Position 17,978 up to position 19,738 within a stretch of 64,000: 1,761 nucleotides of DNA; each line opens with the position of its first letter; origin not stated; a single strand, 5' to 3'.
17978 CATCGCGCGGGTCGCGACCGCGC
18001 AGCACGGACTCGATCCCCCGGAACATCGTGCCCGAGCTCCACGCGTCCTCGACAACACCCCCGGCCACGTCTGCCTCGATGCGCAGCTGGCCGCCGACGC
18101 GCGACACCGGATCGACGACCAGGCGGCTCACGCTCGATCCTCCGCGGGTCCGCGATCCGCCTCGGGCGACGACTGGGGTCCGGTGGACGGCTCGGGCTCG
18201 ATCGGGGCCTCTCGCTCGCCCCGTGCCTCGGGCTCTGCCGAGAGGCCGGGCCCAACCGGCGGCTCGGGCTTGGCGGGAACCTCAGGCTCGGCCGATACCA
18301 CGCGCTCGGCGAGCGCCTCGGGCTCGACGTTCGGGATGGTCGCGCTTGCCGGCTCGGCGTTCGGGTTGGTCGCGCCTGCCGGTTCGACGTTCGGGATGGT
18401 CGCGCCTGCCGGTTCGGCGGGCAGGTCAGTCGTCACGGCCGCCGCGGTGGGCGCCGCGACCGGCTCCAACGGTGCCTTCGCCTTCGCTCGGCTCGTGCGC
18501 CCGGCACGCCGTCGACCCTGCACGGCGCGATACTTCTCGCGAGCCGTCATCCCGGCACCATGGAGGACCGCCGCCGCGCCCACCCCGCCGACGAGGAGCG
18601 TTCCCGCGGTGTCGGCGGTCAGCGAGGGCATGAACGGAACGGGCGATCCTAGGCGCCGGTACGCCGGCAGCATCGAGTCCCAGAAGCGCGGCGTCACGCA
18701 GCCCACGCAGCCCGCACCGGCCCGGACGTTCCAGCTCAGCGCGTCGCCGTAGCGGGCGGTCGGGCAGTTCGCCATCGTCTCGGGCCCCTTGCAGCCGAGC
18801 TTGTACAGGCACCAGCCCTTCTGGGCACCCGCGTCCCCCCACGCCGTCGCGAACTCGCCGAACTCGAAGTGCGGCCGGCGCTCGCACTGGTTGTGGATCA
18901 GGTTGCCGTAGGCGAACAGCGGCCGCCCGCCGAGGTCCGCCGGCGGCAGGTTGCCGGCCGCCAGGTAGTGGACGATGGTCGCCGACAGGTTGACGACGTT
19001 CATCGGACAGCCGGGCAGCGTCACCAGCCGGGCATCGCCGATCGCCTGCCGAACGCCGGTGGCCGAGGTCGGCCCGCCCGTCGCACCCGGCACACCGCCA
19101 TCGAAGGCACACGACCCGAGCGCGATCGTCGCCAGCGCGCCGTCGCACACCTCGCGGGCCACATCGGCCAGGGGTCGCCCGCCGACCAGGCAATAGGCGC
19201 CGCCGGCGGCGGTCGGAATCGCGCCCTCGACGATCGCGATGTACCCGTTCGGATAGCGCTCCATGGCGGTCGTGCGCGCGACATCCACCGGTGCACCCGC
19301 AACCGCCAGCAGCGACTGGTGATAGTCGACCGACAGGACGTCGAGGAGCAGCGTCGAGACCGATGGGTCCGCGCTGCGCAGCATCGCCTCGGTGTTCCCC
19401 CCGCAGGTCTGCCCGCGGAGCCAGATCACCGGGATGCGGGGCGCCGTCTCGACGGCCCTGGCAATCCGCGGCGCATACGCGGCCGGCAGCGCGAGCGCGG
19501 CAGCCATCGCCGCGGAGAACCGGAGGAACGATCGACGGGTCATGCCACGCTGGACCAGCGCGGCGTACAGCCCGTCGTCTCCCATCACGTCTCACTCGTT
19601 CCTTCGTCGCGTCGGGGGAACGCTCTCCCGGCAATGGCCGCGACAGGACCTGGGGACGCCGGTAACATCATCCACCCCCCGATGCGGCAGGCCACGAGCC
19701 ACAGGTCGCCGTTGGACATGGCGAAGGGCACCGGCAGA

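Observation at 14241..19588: Group-1 [NiFe]-hydrogenase operon (small subunit, large subunit, cytochrome b, protease) ends in a translationally coupled, membrane-anchored heptaheme cytochrome c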

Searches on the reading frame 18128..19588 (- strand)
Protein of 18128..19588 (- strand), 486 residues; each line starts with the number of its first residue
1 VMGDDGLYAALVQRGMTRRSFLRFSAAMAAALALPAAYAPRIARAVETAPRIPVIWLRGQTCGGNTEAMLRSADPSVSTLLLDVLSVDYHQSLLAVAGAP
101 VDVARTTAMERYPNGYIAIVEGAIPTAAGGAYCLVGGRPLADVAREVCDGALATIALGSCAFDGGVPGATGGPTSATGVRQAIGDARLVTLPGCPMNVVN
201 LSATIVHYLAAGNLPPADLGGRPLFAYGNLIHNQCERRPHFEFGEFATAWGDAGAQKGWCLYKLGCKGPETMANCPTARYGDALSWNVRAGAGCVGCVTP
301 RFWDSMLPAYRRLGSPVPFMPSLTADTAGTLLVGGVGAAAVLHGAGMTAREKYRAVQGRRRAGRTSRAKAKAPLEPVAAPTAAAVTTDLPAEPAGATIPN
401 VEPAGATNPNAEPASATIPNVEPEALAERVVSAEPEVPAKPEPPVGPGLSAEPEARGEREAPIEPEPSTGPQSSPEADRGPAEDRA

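Call 4: search_protein_families(library=pfam, proteins=[window:18128-19588:-], max_evalue=0.01)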
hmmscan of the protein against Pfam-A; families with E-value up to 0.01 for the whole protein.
window:18128-19588:- (486 aa): 3 families
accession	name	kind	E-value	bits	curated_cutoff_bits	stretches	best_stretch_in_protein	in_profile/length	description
PF14720.11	NiFe_hyd_SSU_C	-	4.5e-29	101.1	27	1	227-308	1-78/80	NiFe/NiFeSe hydrogenase small subunit C-terminal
PF01058.29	Oxidored_q6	-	2.3e-19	69.8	27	1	62-207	1-127/128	NADH ubiquinone oxidoreductase, 20 Kd subunit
PF10518.14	TAT_signal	-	0.00014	22.1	22.7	1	16-35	2-21/21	TAT (twin-arginine translocation) pathway signal sequence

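Call 14: search_protein_families(library=ncbifam, proteins=[window:18128-19588:-], max_evalue=0.001)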
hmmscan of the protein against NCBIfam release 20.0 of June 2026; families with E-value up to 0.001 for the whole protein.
window:18128-19588:- (486 aa): 3 families
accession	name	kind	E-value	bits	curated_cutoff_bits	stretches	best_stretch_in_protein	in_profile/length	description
TIGR00391.1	hydA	subfamily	2.9e-106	355.7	179.5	1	4-346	3-350/365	hydrogenase small subunit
NF007779.0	PRK10468.1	equivalog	5.6e-87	292.1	659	1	11-298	8-296/372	hydrogenase 2 small subunit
NF045520.1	H2_NiFeSe_small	exception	4.3e-56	190.6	470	1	16-311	2-313/314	NiFeSe hydrogenase small subunit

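Call 30: search_solved_structures(query=window:18128-19588:-, max_evalue=1e-10, show_alignments=3)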
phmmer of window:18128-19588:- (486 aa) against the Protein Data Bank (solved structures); distinct sequences matched with E-value up to 1e-10: 43.
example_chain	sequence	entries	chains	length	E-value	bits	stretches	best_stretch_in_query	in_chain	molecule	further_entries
1h2a_S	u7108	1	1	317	7.4e-83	282.4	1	2-311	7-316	HYDROGENASE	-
5xvb_S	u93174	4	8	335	5e-75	256.6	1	43-341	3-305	[NiFe]-hydrogenase 2 small subunit | Hydrogenase-2 small chain | NiFe hydrogenase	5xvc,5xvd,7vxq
6ehq_S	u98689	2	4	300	5.6e-73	249.9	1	42-298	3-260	Hydrogenase-2 small chain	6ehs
6gam_S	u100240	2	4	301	5.6e-73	249.8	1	43-298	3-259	Hydrogenase-2 small chain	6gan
6en9_S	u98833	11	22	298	1.1e-72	248.9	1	43-298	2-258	Hydrogenase-2 small chain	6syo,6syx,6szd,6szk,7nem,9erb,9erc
6g7m_S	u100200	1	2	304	1.6e-71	245.1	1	43-298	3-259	Hydrogenase-2 small chain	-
6g94_S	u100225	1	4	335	4e-71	243.7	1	47-354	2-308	Hydrogenase-1 small chain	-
1h2r_S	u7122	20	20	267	5.3e-71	243.3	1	50-311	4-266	PROTEIN (PERIPLASMIC [NIFE] HYDROGENASE SMALL SUBUNIT) | Periplasmic [NiFe] hydrogenase small subunit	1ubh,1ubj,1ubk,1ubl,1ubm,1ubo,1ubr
8w6x_S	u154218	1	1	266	5.6e-71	243.2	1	50-311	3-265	Periplasmic [NiFe] hydrogenase small subunit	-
4u9h_S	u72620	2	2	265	7e-71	242.9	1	50-311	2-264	Periplasmic [NiFe] hydrogenase small subunit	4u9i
8pou_S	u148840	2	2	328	7.4e-71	242.9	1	47-350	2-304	Uptake hydrogenase small subunit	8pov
6fpi_S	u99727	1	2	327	6.4e-70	239.8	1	47-353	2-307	Hydrogenase-1 small chain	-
3uqy_S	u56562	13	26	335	6.8e-70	239.7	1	47-354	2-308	Hydrogenase-1 small chain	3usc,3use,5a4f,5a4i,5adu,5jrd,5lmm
4gd3_S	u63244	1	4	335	1e-69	239.1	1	47-354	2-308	Hydrogenase-1 small chain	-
8poy_S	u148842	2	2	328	1.3e-69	238.8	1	47-350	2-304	Uptake hydrogenase small subunit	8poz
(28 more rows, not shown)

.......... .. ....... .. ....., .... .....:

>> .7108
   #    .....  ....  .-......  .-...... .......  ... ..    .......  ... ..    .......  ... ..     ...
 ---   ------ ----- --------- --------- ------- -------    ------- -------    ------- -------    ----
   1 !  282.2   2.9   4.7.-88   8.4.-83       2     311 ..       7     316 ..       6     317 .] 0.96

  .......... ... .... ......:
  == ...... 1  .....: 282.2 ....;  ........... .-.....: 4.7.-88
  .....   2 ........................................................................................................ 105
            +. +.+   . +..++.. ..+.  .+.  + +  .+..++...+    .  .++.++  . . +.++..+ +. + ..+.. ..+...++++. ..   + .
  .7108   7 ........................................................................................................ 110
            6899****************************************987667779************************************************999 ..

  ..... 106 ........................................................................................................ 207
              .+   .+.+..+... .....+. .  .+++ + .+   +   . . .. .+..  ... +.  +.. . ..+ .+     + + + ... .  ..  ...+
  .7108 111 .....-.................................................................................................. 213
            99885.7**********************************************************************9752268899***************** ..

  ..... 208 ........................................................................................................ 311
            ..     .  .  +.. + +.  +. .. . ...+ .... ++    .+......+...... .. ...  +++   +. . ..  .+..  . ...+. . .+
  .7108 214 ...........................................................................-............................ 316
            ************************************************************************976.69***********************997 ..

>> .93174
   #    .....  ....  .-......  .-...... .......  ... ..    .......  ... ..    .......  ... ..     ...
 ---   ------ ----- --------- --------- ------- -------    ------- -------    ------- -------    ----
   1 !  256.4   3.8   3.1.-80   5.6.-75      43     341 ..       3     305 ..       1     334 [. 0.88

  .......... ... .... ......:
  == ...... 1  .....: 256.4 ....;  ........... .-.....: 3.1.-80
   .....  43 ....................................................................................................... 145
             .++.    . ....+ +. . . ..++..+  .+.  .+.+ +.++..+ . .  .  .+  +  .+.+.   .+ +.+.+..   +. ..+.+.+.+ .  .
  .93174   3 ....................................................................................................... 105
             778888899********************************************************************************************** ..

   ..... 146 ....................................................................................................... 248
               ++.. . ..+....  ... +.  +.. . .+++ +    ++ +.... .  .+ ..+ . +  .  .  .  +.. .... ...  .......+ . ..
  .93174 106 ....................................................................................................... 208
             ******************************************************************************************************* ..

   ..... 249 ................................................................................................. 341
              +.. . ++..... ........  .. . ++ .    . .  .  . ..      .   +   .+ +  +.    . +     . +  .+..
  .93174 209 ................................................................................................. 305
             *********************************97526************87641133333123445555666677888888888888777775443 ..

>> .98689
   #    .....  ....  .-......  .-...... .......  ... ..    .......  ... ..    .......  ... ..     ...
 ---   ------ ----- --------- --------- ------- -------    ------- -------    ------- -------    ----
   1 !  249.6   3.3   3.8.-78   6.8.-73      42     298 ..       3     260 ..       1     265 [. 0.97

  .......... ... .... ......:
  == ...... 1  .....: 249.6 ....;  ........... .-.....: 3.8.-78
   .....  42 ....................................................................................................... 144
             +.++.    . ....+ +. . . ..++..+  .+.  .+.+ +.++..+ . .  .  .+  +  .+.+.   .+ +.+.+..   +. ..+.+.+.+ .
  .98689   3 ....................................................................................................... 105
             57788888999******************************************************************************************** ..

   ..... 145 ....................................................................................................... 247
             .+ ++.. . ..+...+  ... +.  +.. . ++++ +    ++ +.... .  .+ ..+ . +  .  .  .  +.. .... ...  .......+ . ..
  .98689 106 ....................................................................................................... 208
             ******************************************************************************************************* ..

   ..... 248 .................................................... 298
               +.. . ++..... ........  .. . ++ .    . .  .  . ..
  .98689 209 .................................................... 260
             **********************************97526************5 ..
